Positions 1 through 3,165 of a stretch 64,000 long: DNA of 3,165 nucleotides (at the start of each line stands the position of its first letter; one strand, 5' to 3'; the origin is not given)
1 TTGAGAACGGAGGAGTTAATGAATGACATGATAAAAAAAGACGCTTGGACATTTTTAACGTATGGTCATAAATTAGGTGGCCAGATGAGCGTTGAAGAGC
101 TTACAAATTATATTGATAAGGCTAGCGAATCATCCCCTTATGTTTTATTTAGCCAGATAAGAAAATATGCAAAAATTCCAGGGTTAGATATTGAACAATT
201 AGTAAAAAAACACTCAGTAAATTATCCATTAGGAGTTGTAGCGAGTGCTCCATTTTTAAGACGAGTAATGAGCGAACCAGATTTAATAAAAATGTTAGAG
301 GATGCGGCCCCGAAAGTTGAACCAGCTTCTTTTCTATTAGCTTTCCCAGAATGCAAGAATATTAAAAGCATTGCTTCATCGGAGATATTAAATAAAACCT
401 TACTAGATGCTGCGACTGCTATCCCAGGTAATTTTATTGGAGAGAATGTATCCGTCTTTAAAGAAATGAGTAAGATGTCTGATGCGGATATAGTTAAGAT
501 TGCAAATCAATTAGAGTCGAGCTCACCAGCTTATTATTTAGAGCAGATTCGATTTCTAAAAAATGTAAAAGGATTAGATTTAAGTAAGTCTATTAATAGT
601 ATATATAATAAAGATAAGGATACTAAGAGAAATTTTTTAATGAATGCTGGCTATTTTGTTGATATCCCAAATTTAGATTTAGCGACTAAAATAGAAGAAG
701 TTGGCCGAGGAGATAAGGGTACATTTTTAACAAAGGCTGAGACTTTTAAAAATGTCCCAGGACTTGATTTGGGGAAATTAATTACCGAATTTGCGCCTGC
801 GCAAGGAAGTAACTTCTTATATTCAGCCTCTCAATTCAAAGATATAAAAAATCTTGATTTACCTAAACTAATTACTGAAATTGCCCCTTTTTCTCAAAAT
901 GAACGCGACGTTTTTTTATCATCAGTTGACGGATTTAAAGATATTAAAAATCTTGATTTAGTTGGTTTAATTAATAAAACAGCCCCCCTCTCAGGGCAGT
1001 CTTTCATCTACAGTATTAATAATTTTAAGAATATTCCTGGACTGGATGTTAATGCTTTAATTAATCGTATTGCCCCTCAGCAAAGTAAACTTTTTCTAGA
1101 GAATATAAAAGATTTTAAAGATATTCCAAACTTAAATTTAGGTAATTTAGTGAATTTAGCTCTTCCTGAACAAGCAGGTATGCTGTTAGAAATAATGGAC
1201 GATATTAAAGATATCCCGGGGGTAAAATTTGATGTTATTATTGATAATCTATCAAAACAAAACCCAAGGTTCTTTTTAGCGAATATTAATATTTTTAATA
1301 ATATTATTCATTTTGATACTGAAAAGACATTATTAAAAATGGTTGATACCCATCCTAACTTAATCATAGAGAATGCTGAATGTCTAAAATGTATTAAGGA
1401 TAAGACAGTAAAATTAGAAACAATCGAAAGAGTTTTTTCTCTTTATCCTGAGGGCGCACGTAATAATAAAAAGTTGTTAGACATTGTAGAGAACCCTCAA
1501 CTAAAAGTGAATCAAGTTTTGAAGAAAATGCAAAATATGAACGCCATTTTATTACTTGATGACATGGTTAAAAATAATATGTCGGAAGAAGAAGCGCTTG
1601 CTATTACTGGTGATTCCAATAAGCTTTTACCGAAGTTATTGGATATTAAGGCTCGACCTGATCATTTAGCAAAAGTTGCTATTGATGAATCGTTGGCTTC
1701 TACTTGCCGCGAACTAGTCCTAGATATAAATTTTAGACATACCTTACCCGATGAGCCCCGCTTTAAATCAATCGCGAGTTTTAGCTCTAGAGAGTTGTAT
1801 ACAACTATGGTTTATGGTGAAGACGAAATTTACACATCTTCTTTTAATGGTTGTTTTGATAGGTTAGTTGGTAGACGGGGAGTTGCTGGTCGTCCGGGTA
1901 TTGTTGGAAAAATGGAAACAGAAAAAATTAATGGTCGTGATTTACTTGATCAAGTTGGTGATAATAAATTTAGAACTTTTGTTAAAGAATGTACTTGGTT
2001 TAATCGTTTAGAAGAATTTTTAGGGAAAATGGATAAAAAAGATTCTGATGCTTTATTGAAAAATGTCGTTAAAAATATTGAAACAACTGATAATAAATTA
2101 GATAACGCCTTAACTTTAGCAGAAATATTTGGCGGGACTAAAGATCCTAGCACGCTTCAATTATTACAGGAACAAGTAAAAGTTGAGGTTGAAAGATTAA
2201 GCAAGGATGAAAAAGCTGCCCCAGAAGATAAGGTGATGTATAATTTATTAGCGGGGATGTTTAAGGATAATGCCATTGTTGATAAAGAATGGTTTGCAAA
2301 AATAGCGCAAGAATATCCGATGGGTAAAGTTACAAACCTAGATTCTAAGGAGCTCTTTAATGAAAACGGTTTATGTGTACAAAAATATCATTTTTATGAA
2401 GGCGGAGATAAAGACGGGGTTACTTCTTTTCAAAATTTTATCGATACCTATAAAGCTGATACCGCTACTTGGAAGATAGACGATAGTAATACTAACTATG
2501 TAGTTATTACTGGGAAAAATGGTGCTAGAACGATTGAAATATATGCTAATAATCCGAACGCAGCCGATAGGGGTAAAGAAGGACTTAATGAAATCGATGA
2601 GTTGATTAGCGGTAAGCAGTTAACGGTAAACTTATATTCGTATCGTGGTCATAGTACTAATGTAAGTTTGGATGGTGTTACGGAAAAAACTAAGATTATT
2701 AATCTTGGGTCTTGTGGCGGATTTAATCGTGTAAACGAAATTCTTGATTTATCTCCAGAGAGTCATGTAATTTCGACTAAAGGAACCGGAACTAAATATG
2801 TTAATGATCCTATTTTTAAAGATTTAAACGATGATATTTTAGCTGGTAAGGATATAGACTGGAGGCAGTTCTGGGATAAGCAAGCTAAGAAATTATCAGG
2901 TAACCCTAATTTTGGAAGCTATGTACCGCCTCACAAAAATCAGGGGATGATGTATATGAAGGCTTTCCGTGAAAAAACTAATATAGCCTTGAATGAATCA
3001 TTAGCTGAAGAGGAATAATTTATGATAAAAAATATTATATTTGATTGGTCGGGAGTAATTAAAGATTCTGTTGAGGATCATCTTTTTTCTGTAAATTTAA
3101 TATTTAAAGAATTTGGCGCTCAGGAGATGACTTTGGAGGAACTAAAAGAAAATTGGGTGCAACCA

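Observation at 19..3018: ~1000-aa tandem-repeat protein with an unplaced C-terminal His/Cys domain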

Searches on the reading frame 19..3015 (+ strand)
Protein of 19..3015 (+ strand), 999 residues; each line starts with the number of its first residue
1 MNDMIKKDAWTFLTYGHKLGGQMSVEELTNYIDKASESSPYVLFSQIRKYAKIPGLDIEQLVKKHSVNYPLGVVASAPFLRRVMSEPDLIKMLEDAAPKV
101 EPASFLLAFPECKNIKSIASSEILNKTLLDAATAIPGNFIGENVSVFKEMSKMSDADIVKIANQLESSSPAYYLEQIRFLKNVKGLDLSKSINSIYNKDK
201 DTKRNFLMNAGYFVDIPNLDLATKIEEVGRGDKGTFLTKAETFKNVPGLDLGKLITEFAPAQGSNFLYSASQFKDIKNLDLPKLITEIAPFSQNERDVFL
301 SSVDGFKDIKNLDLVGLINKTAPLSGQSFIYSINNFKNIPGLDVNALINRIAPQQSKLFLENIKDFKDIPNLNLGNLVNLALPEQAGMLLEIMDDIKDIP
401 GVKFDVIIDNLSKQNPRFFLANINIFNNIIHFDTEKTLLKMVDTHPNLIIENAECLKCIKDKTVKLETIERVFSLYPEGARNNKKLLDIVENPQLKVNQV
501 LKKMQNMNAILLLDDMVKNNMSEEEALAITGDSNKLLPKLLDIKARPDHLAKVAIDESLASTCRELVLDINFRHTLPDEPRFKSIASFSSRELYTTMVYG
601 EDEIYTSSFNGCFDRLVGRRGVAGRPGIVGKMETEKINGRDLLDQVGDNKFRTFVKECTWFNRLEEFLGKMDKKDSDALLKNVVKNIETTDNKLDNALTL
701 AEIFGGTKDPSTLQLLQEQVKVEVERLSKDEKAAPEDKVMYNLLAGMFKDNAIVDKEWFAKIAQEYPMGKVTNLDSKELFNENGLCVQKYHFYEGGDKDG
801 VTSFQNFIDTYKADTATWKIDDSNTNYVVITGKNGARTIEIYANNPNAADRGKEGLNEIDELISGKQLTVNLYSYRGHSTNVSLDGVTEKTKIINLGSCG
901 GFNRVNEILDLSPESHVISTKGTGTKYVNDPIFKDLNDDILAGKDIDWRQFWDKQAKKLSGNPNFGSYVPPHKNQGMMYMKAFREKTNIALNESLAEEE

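Call 3: search_protein_families(library=pfam, proteins=[window:19-3015:+], max_evalue=1)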
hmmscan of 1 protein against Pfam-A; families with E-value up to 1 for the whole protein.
window:19-3015:+ (999 aa): 2 families
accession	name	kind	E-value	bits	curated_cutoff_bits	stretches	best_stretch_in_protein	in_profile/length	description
PF14557.12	AphA_like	-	0.045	13.9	27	1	466-555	17-105/174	Putative AphA-like transcriptional regulator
PF07299.16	EF-G-binding_N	-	0.43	11.5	27.1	0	462-496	31-64/83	Elongation factor G-binding protein, N-terminal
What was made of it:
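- On YkuD L,D-transpeptidase: No Pfam hit (call 3).
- On Known repeat families (HEAT, ARM, TPR, LRR, Sel1): Pfam at E<=1 gives only two sub-threshold, unrelated hits (call 3).
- Closest known: HEAT-like / PBS-lyase-type ~30-residue helical repeats. Different: No Pfam repeat family matches at E<=1 (call 3).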

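Call 4: search_protein_families(library=ncbifam, proteins=[window:19-3015:+], max_evalue=1)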
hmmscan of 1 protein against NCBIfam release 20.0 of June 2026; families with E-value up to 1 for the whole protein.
window:19-3015:+ (999 aa): 1 family
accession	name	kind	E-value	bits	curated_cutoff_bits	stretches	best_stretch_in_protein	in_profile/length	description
NF005214.0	PRK06701.1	subfamily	0.022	14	413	1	838-913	126-199/293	SDR family oxidoreductase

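Call 5: search_solved_structures(query=window:19-3015:+, max_evalue=10, show_alignments=2)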
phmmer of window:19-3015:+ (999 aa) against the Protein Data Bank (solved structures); distinct sequences matched with E-value up to 10: 3.
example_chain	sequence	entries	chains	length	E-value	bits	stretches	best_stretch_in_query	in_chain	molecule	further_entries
5j7r_A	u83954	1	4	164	0.5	11.5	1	348-411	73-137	Putative Lipoprotein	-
2on7_A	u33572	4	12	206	1.3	10.1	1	748-833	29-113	Na Glutathione S-transferase 1 | Glutathione S-transferase-1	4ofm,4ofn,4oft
6e9y_A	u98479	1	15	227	5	8.2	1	448-567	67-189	DHF38 filament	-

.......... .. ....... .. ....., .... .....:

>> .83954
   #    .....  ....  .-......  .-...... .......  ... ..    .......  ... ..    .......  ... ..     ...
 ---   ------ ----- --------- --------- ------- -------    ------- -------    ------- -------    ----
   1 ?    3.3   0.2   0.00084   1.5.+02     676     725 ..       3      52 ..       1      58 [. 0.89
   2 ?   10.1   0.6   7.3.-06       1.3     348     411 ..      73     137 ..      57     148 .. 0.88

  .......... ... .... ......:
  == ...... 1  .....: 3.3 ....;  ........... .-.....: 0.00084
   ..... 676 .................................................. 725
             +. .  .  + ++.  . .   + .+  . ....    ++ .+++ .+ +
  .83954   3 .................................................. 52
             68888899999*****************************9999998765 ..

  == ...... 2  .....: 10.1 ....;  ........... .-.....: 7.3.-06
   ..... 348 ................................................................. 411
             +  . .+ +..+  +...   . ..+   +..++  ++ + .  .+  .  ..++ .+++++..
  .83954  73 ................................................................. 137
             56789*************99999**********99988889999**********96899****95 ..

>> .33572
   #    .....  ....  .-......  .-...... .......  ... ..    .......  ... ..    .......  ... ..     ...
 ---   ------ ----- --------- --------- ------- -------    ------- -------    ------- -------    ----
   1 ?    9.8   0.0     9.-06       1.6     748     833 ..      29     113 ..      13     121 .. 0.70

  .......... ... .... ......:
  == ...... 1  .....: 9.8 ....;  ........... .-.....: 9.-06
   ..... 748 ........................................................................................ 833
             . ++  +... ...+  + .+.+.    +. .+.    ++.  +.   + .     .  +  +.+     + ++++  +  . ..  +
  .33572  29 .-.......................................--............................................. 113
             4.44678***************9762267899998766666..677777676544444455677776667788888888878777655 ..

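Call 7: find_homologous_proteins(query=window:19-3015:+, max_evalue=0.001)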
Query window:19-3015:+ (999 aa): 2 proteins with E <= 0.001 among 8000 candidates.
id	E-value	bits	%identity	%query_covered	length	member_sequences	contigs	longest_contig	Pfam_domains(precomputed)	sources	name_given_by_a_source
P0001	7.4e-195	668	34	98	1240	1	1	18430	-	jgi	jgi:hypothetical protein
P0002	4.5e-190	652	35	96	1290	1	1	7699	-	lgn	-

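Call 12: find_related_loci(query=A1, collection=genome_contigs, flank=10000)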
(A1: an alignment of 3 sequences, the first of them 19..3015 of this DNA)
Query A1 (999 aa) in genome_contigs; peptide patterns used: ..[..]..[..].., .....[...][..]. (x = any residue, [..] = any of these).
96 stretches matched a pattern; 5 encode a relative of the query (tblastn E <= 1e-3); 5 distinct loci.
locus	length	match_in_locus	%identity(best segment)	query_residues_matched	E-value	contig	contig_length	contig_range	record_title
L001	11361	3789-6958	41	28-983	0e+0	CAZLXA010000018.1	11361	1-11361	MAG TPA_asm: uncultured Candidatus Saccharibacteria bacterium isolate SRP272421_co2_734 genome assembly, contig: NODE_20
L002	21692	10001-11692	40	411-986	5e-134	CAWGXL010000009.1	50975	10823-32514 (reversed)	MAG: uncultured bacterium isolate MFD09206.bin.2.20 genome assembly, contig: contig_85260, whole genome shotgun sequence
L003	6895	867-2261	36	498-983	2e-95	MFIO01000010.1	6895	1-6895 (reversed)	MAG: Candidatus Giovannonibacteria bacterium RIFCSPLOWO2_12_FULL_43_11c rifcsplowo2_12_scaffold_19588, whole genome shot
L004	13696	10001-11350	35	518-983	1e-75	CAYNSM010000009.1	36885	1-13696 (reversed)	MAG TPA_asm: uncultured Planctomycetales bacterium isolate SRP278252_co1_54 genome assembly, contig: NODE_1676_length_36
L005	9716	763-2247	36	484-985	1e-94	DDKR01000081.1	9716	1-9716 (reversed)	MAG TPA_asm: Candidatus Omnitrophica bacterium UBA2593 UBA2593_contig_322, whole genome shotgun sequence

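Call 72: find_encoding_contigs(protein=P0001, flank=5000, max_places=1)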
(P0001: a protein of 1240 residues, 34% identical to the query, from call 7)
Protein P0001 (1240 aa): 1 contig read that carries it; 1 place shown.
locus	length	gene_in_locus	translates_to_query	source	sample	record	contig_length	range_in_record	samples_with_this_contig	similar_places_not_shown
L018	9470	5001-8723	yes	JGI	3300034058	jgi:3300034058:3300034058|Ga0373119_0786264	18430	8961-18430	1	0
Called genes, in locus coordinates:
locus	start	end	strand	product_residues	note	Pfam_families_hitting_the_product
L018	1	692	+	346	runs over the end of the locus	PF06723:MreB_Mbl, PF00022:Actin (weak), PF00012:HSP70, PF14450:FtsA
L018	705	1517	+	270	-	PF04085:MreC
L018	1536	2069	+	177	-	-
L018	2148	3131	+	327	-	PF00294:PfkB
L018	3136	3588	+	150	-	PF00908:dTDP_sugar_isom, PF05523:FdtA (weak), PF14667:Polysacc_synt_C (weak)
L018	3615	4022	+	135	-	PF11969:DcpS_C, PF01230:HIT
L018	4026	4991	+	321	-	PF01073:3Beta_HSD, PF01370:Epimerase, PF02719:Polysacc_synt_2, PF04321:RmlD_sub_bind, PF07993:NAD_binding_4, PF13460:NAD_binding_10 (weak), PF16363:GDP_Man_Dehyd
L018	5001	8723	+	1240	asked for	-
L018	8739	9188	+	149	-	PF00072:Response_reg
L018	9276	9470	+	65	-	?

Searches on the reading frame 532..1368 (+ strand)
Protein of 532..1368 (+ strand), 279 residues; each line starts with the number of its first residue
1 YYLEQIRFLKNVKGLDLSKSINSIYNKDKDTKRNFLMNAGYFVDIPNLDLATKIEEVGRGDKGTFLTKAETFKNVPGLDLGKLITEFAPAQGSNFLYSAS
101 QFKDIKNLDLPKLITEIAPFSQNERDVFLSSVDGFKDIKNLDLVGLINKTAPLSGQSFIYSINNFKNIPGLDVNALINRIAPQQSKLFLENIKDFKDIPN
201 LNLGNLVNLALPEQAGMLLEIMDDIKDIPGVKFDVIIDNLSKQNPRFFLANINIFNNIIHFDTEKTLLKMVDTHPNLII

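Call 70: find_homologous_proteins(query=window:532-1368:+, max_evalue=0.001)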
Query window:532-1368:+: 988 candidates shared short words with the query, none scored E <= 0.001.
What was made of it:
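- On Known repeat families (HEAT, ARM, TPR, LRR, Sel1): The repeat-region search found nothing (call 70).
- Closest known: HEAT-like / PBS-lyase-type ~30-residue helical repeats. Different: No homologue of the repeat region was found at E<=1e-3 in 5.8 billion proteins (call 70).
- Tried and rejected: A homologue search with the repeat region alone found nothing at E<=1e-3 (call 70).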
